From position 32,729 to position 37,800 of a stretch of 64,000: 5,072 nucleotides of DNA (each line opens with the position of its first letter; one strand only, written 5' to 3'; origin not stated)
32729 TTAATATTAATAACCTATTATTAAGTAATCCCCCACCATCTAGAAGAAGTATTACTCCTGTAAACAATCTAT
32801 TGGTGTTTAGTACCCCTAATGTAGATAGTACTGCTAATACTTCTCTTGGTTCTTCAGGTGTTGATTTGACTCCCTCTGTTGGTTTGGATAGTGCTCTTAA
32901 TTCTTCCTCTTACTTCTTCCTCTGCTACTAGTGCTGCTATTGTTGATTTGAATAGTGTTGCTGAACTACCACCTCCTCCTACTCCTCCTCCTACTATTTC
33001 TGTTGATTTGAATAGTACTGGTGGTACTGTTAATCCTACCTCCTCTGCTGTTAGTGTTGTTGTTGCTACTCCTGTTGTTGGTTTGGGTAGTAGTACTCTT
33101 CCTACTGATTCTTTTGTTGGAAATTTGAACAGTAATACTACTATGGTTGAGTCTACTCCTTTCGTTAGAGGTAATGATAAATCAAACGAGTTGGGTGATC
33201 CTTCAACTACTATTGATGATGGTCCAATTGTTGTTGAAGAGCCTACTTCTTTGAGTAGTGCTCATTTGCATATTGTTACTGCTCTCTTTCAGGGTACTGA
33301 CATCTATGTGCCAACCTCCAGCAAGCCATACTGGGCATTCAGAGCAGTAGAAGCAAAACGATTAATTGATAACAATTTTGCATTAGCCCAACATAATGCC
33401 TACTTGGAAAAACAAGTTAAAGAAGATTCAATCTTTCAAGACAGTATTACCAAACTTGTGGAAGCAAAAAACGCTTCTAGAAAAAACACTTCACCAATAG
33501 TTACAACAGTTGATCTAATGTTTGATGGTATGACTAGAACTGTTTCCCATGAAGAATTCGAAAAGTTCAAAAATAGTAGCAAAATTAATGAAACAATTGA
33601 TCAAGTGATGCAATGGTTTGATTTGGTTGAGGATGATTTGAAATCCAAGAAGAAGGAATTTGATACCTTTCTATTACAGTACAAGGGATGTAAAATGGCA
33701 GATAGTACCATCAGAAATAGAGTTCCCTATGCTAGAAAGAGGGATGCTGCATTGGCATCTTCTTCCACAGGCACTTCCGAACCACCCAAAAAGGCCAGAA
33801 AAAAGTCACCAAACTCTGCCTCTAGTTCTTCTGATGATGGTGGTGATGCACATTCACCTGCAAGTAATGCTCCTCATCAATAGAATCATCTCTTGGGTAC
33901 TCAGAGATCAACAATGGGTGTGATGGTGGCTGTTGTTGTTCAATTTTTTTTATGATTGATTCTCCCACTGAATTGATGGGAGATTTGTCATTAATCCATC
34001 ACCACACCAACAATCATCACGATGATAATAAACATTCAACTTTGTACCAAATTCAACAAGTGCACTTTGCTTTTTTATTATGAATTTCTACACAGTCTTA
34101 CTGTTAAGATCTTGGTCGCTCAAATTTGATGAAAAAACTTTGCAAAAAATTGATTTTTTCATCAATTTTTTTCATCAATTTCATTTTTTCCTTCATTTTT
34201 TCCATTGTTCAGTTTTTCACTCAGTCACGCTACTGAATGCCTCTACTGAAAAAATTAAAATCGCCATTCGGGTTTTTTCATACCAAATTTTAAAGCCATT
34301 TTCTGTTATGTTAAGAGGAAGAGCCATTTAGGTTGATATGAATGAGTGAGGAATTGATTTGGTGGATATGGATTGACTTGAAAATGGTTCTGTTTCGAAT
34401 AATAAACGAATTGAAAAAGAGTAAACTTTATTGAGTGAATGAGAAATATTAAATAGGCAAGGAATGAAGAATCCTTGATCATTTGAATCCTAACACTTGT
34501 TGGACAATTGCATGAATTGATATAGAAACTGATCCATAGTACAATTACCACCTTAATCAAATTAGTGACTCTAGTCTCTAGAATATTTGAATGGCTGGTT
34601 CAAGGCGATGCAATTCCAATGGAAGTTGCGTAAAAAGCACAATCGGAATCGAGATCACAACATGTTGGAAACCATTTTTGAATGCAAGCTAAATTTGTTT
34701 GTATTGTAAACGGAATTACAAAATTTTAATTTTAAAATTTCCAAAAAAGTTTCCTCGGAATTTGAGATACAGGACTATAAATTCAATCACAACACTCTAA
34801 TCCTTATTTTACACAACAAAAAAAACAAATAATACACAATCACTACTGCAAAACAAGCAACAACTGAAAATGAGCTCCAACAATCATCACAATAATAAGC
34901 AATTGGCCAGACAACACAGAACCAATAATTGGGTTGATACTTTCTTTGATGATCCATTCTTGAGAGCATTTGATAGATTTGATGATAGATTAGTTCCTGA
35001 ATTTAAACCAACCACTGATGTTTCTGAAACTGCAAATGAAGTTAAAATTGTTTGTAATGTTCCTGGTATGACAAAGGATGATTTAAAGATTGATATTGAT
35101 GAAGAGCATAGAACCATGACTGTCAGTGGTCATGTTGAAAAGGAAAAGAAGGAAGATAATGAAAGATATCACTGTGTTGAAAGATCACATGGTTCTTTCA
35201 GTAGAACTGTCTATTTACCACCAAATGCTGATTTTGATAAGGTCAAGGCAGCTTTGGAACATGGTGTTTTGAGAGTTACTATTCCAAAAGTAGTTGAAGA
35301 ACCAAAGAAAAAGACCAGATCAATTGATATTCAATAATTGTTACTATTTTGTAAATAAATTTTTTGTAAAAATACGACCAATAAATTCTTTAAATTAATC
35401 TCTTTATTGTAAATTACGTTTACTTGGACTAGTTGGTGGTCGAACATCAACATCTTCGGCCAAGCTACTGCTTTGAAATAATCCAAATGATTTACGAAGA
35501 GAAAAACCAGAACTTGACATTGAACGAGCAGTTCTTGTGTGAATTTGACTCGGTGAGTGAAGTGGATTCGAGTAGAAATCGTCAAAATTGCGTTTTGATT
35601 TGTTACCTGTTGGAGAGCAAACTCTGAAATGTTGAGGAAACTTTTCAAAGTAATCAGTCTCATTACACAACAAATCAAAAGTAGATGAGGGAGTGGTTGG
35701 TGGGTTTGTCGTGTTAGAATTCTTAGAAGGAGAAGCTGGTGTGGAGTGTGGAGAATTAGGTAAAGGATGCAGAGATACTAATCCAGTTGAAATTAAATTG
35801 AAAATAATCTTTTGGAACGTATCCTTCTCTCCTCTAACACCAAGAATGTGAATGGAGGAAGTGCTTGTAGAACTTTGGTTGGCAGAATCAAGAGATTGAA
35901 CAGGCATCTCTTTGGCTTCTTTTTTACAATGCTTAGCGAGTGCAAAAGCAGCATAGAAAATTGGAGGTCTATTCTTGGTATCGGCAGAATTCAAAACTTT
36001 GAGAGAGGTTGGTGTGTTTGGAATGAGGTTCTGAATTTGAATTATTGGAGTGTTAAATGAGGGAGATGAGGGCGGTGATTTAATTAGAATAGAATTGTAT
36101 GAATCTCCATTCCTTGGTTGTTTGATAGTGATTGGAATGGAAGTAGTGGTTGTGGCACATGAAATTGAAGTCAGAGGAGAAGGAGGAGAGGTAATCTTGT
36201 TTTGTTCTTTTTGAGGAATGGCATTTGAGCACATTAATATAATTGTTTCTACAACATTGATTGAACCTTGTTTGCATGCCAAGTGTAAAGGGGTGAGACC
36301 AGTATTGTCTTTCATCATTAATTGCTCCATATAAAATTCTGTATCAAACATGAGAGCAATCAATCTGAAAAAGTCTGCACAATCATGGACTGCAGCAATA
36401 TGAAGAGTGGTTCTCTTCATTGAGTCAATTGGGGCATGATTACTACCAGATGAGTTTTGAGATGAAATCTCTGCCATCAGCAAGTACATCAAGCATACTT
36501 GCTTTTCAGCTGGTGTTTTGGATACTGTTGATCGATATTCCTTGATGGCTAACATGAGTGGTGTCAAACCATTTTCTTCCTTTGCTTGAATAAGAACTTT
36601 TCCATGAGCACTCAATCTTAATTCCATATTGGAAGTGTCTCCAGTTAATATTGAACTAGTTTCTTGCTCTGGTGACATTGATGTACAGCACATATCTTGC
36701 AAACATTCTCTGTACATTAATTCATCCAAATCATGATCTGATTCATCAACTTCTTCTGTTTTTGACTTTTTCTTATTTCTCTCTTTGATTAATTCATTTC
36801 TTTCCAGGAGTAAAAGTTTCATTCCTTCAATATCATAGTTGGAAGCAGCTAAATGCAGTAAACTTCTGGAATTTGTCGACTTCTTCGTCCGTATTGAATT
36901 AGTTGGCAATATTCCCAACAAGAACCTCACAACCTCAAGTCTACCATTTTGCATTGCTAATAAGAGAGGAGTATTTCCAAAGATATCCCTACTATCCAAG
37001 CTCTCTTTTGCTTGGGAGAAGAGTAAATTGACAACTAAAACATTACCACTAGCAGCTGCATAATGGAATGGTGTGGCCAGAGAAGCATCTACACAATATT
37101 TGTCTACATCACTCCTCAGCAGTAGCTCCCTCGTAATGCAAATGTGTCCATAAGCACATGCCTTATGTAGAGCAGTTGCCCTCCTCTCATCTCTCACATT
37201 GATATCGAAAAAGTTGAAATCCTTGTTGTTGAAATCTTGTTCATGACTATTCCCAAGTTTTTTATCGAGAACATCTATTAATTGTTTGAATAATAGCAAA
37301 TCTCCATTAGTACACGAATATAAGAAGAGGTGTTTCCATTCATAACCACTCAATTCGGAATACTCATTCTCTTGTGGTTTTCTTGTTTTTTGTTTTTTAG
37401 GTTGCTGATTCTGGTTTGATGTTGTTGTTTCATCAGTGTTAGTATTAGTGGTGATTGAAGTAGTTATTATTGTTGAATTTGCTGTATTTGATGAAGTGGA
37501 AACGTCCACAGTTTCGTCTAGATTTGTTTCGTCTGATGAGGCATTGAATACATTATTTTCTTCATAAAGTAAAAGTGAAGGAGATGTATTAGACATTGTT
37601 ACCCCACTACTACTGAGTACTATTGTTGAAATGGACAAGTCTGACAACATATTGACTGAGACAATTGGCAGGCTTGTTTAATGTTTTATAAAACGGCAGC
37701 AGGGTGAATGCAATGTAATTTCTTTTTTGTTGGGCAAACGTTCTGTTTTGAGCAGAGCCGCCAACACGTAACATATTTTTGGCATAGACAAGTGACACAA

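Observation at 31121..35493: Near-identical 1.2-kb duplicated block carrying an Hsp20 gene and its promoter, bordering an assembly gap and clipping two neighbouring genes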

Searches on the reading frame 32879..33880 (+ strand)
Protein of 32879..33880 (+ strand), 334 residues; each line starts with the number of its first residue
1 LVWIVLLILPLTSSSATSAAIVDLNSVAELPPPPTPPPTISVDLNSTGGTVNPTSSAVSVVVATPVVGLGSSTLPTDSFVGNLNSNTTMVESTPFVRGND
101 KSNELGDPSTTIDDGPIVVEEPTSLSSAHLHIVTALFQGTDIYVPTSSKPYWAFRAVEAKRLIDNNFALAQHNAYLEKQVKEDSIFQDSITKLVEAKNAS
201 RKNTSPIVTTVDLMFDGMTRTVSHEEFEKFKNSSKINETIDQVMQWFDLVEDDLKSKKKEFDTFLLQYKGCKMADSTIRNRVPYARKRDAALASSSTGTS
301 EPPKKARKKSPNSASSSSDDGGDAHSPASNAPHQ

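Call 8: search_protein_families(library=pfam, proteins=[window:32879-33880:+], max_evalue=0.01)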
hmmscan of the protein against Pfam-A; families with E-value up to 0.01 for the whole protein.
window:32879-33880:+ (334 aa): 0 families

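Call 15: find_homologous_proteins(query=window:32879-33880:+, max_evalue=0.001)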
Query window:32879-33880:+ (334 aa): 1 proteins with E <= 0.001 among 5726 candidates.
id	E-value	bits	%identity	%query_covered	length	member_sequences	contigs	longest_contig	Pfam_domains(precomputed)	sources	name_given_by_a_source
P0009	1.4e-209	713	100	99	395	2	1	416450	-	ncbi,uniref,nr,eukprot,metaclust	ncbi:predicted protein [Naegleria gruberi]|uniref:Predicted protein n=1 Tax=Naegleria gruberi TaxID=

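Call 16: find_encoding_contigs(protein=P0009, flank=10000, max_places=10)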
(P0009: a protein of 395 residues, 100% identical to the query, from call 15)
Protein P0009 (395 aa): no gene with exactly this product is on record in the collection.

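Call 45: search_protein_families(library=pfam, proteins=[P0012], max_evalue=10)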
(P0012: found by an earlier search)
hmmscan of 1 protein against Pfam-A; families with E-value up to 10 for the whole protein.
P0012 (542 aa): 2 families
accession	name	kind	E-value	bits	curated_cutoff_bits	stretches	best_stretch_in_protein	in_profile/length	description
PF21283.2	EPCAM-Trop-2_C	-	0.14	12.8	25.9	1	372-400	64-92/113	EPCAM/Trop-2, C-terminal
PF05010.19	TACC_C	-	2.8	8.1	29.9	1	382-481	8-103/201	Transforming acidic coiled-coil-containing protein (TACC), C-terminal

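Call 65: search_protein_representatives(protein=P0009)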
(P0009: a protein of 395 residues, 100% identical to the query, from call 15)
Query: 395 residues. Proteins with E-value up to 0.001 (for the whole library): 2; up to 1e-10: 2; up to 1e-30: 1. The best 2 are listed.
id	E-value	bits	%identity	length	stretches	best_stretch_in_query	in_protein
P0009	2.0e-252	853.2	100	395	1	1-395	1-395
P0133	3.3e-23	99.1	30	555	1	3-357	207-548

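Call 66: list_cluster_members(proteins=[P0133])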
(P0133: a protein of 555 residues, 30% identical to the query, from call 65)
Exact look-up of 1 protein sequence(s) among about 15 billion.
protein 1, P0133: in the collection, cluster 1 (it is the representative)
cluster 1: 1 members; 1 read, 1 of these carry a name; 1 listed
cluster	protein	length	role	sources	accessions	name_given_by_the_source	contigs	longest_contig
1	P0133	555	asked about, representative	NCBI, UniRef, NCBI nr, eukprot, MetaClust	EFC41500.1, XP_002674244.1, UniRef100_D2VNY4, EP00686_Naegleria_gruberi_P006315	predicted protein [Naegleria gruberi] | Predicted protein n=1 Tax=Naegleria gruberi TaxID=5762 RepID=D2VNY4_NAEGR | uncharacterized protein NAEGRDRAFT_70662 [Naegleria gruberi]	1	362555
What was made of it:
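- On Class II TIR DNA transposon: Only one distant homologue, also an N. gruberi orphan (calls 65, 66).
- Closest known: Hemizygous insertion of a class II. Different: The only gene belongs to an orphan family with two known members, both in N. gruberi (calls 45, 65, 66).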

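Call 68: find_encoding_contigs(protein=P0133, flank=6000)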
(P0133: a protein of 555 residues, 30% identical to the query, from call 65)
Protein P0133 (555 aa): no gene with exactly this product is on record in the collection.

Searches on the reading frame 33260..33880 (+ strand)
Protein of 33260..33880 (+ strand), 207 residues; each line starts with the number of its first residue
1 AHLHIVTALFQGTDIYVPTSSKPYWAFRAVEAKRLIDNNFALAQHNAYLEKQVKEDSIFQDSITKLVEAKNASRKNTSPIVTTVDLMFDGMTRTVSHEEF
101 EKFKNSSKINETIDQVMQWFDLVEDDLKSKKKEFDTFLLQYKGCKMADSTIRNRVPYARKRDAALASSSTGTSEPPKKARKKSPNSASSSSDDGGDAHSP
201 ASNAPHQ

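Call 77: predict_structure(protein=window:33260-33880:+)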
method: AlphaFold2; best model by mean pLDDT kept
length: 207 residues; sequences in the alignment: 1
mean_pLDDT: 52.6   pTM: 0.21
mean pLDDT of the five models: 52.6, 45.2, 43.4, 42.9, 34.1
residues with pLDDT >= 90: 0; 70-90: 19; 50-70: 88; < 50: 100
segments of 3 or more residues with pLDDT < 50: 1-25, 76-95, 148-163, 167-178, 180-192, 194-196, 204-207
pLDDT, mean of each block of 10 residues (from residue 1): 29 39 46 59 65 67 67 50 36 50 61 68 72 69 52 44 47 43 42 47 48
secondary structure, 60 per line:
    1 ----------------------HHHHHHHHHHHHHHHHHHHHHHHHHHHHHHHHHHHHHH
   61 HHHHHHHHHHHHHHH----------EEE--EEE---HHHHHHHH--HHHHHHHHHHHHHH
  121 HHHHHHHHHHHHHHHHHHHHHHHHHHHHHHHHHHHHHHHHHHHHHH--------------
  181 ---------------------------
elements in order: H23-75 E86-88 E91-93 H97-104 H107-166

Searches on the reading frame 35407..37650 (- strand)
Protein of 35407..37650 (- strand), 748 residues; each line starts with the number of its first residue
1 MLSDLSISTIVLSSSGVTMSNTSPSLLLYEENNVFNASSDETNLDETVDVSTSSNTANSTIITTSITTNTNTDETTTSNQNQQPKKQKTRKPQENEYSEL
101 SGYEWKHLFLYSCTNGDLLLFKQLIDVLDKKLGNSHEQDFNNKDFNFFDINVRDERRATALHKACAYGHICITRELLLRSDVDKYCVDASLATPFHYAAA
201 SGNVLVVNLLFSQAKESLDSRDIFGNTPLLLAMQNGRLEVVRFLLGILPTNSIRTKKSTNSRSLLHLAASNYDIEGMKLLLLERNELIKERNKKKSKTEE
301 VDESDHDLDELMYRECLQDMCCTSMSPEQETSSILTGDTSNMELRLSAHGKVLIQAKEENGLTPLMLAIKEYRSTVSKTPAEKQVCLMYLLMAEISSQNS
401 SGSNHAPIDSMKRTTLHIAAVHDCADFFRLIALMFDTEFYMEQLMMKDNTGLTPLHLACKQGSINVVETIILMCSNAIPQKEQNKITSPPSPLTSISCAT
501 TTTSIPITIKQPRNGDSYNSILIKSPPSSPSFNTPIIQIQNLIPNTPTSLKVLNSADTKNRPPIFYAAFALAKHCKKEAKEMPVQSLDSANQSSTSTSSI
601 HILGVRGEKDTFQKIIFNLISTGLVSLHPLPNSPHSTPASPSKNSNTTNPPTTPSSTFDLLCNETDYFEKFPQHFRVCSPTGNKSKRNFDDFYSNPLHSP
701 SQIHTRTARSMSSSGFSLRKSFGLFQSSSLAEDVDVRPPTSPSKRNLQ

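Call 8: search_protein_families(library=pfam, proteins=[window:35407-37650:-], max_evalue=0.01)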
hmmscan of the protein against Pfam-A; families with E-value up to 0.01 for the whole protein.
window:35407-37650:- (748 aa): 6 families
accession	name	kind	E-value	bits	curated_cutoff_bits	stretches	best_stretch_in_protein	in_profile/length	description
PF12796.13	Ank_2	-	2.9e-30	105.1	27.3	3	113-215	5-83/90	Ankyrin repeats (3 copies)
PF00023.36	Ank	-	7.3e-26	89.2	21.1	2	225-246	2-25/33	Ankyrin repeat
PF13857.12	Ank_5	-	1e-21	77.2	27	1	148-198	7-56/56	Ankyrin repeats (many copies)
PF13606.12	Ank_3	-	1e-20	71.7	22.3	1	224-246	1-23/30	Ankyrin repeat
PF13637.12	Ank_4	-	8.5e-18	64.5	22.7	1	196-245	2-50/50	Ankyrin repeats (many copies)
PF24521.3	Ank_KRIT1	-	3.1e-05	24.2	80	0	191-257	49-117/149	KRIT1 ankyrin-repeats domain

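Call 13: find_encoding_contigs(protein=window:35407-37650:-, flank=10000, max_places=10)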
Protein window:35407-37650:- (748 aa): no gene with exactly this product is on record in the collection.
